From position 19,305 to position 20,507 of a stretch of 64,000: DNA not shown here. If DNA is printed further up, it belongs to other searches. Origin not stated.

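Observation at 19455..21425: Tandem paralogues with a rare architecture: receiver domain plus cNMP-binding-like domain without any DNA-binding output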

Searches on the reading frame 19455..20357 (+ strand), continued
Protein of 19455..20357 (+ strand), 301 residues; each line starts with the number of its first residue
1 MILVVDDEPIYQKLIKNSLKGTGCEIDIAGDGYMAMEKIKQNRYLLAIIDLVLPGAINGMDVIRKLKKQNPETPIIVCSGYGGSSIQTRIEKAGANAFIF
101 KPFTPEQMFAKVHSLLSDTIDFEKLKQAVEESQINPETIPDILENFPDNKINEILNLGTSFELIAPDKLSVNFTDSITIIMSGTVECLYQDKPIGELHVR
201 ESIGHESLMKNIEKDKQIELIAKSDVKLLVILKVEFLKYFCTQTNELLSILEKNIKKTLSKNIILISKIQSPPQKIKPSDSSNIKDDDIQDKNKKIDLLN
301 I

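Call 25: fold_search(model_id=the predicted structure, library=pdb)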
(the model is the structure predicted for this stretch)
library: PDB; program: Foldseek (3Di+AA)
matches with E <= 10: 1855; with E <= 0.001: 1030
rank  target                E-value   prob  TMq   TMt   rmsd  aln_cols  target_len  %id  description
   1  4d6y_A                8.9e-10  1.00  0.37  0.89   1.5       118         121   31  Crystal structure of the receiver domain of NtrX from Brucella abortus in complex with beryllofluoride and magnesium (released 2015-07-08)
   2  2a9o                  1.4e-09  1.00  0.36  0.90   1.5       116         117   29  Crystal structures of an activated YycF homologue, the essential response regulator from S.pneumoniae in complex with Be (released 2006-09-26)
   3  4iga_A                1.4e-09  1.00  0.35  0.87   2.0       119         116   33  The crystal structure of an activated Thermotoga maritima CheY with N-terminal region of FliM (released 2013-04-24)
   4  4d6x_C                1.6e-09  1.00  0.37  0.90   1.6       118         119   31  Crystal structure of the receiver domain of NtrX from Brucella abortus (released 2015-07-08)
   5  8fk2_A                2.1e-09  1.00  0.37  0.88   1.6       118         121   31  The N-terminal VicR from Streptococcus mutans (released 2023-10-25)
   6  5m7o_A                2.1e-09  1.00  0.37  0.25   5.6       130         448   32  Crystal structure of NtrX from Brucella abortus processed with the CrystalDirect automated mounting and cryo-cooling t (released 2017-01-25)
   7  3crn_B                2.2e-09  1.00  0.36  0.83   4.3       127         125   27  Crystal structure of response regulator receiver domain protein (CheY-like) from Methanospirillum hungatei JF-1 (released 2008-04-22)
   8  6rh1_C                2.5e-09  1.00  0.37  0.89   1.4       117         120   30  Revisiting pH-gated conformational switch. Complex HK853-RR468 D53A pH 7 (released 2020-02-19)
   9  3crn_A                2.5e-09  1.00  0.36  0.81   4.4       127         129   27  Crystal structure of response regulator receiver domain protein (CheY-like) from Methanospirillum hungatei JF-1 (released 2008-04-22)
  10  4qyw                  3.0e-09  1.00  0.35  0.86   1.8       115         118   30  Structure of phosphono-CheY from T.maritima (released 2015-08-19)
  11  5m7p_A                3.0e-09  1.00  0.37  0.25  15.3       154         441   28  Crystal structure of NtrX from Brucella abortus in complex with ADP processed with the CrystalDirect automated mountin (released 2017-01-25)
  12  6rh8_C                3.4e-09  1.00  0.37  0.88   1.4       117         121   30  Revisiting pH-gated conformational switch. Complex HK853 mutant H260A -RR468 mutant D53A pH 5.3 (released 2020-02-19)
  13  5uht_B                4.3e-09  1.00  0.36  0.87   1.6       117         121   31  Structure of the Thermotoga maritima HK853-BeF3-RR468 complex at pH 5.0 (released 2017-12-27)
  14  6ont                  4.3e-09  1.00  0.37  0.86   1.9       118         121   29  Structure of the Francisella response regulator 1452 receiver domain (released 2020-03-25)
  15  5m7n_A                4.6e-09  1.00  0.37  0.25  15.3       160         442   28  Crystal structure of NtrX from Brucella abortus in complex with ATP processed with the CrystalDirect automated mountin (released 2017-01-25)
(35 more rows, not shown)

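Call 33: search_protein_families(library=pfam, alignment_id=A3, max_evalue=0.01)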
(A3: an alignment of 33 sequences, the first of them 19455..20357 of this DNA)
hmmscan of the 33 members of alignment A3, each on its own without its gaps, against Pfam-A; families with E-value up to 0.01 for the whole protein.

A. member 1, window:19455-20357:+ (301 aa): 2 families
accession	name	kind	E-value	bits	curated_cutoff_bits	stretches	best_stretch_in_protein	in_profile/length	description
PF00072.30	Response_reg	-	2.5e-25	89.3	30.2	1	2-112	1-110/111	Response regulator receiver domain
PF18139.7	LSDAT_euk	-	0.0047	16.8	25.7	1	34-84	165-216/266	SLOG in TRPM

B. families by the number of members that match (of 33 scanned): 4 families
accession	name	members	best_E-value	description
PF00072.30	Response_reg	29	5.1e-31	Response regulator receiver domain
PF00027.35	cNMP_binding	23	3.7e-33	Cyclic nucleotide-binding domain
PF18139.7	LSDAT_euk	1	0.0047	SLOG in TRPM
PF22807.2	TrAA12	1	0.005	TrAA12-like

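Call 65: find_related_loci(query=A1, collection=genome_contigs, flank=8000)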
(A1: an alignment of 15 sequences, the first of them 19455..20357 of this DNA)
Query A1 (301 aa) in genome_contigs; peptide patterns used: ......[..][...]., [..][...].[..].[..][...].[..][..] (x = any residue, [..] = any of these).
552 stretches matched a pattern; 372 encode a relative of the query (tblastn E <= 1e-3); the best 80 are kept; 79 distinct loci.
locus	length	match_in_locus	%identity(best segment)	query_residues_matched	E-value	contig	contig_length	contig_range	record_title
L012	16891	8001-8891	41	1-274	1e-67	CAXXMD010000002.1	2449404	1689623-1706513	MAG: bacterium isolate 34b47f7c-149a-4d63-8646-7cec6dbf5787 genome assembly, contig: contig_2, whole genome shotgun sequ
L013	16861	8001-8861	41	1-264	5e-67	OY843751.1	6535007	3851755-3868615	MAG: bacterium isolate b30a01c4-1b05-4824-9cfb-695b8dd4f705 genome assembly, chromosome: 1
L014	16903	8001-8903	43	1-265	1e-76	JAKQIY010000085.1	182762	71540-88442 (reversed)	MAG: bacterium isolate USDV_maxbin.027 k141_1709029, whole genome shotgun sequence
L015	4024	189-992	40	1-271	1e-60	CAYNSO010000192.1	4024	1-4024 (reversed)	MAG TPA_asm: uncultured Cytophagia bacterium isolate SRP192927_co6_462 genome assembly, contig: NODE_64543_length_4024_c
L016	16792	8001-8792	39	1-263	5e-58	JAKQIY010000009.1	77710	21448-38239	MAG: bacterium isolate USDV_maxbin.027 k141_1602766, whole genome shotgun sequence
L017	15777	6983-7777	37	1-264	5e-55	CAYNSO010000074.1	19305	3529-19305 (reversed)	MAG TPA_asm: uncultured Cytophagia bacterium isolate SRP192927_co6_462 genome assembly, contig: NODE_6188_length_19305_c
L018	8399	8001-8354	59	1-118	5e-43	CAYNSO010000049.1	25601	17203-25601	MAG TPA_asm: uncultured Cytophagia bacterium isolate SRP192927_co6_462 genome assembly, contig: NODE_3824_length_25601_c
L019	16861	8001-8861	34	1-288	7e-52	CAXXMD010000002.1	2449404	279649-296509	MAG: bacterium isolate 34b47f7c-149a-4d63-8646-7cec6dbf5787 genome assembly, contig: contig_2, whole genome shotgun sequ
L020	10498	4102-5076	42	2-138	2e-22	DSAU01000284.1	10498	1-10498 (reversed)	MAG TPA_asm: bacterium isolate SpSt-1156 Ga0129302_1003610, whole genome shotgun sequence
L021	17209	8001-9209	35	2-114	3e-20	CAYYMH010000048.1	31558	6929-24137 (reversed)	MAG TPA_asm: uncultured Cytophagia bacterium isolate SRP141376_co3_458 genome assembly, contig: NODE_3693_length_31558_c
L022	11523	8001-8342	31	2-112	3e-17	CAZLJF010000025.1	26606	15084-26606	MAG TPA_asm: uncultured Zetaproteobacteria bacterium isolate SRP216583_co1_154 genome assembly, contig: NODE_1274_length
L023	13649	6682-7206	27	2-170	1e-16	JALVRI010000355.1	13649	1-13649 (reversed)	MAG: Desulfobacteraceae bacterium isolate A3_metabat2_scaf2bin.167 A3_NODE_3090_length_13649_cov_7.202411, whole genome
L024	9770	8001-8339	38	2-116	5e-16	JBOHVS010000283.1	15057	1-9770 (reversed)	MAG: Candidatus Binatia bacterium isolate M3-S_metawrap_bin.248 k127_2889320, whole genome shotgun sequence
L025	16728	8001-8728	34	2-116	1e-15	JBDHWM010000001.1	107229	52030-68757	MAG: Caldilinea sp. isolate AS-MICRO-3CA.126 NODE_548_length_107229_cov_27.020204, whole genome shotgun sequence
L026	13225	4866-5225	32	2-122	1e-15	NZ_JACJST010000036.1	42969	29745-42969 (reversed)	Anabaena lutea FACHB-196 contig36, whole genome shotgun sequence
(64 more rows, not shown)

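Call 78: search_protein_families(library=padloc, proteins=[window:19455-20357:+], max_evalue=0.01)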
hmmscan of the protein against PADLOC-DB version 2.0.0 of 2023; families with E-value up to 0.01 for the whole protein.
window:19455-20357:+ (301 aa): 3 families
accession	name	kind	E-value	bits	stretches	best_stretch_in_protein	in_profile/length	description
PDLC04725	PDC-M60B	-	0.00068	17.5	0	2-82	6-101/158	-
PDLC04726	PDC-M60C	-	0.0027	14.6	1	2-55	3-59/407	-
PDLC04055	PD-T4-6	-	0.0039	14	1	2-121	368-488/496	-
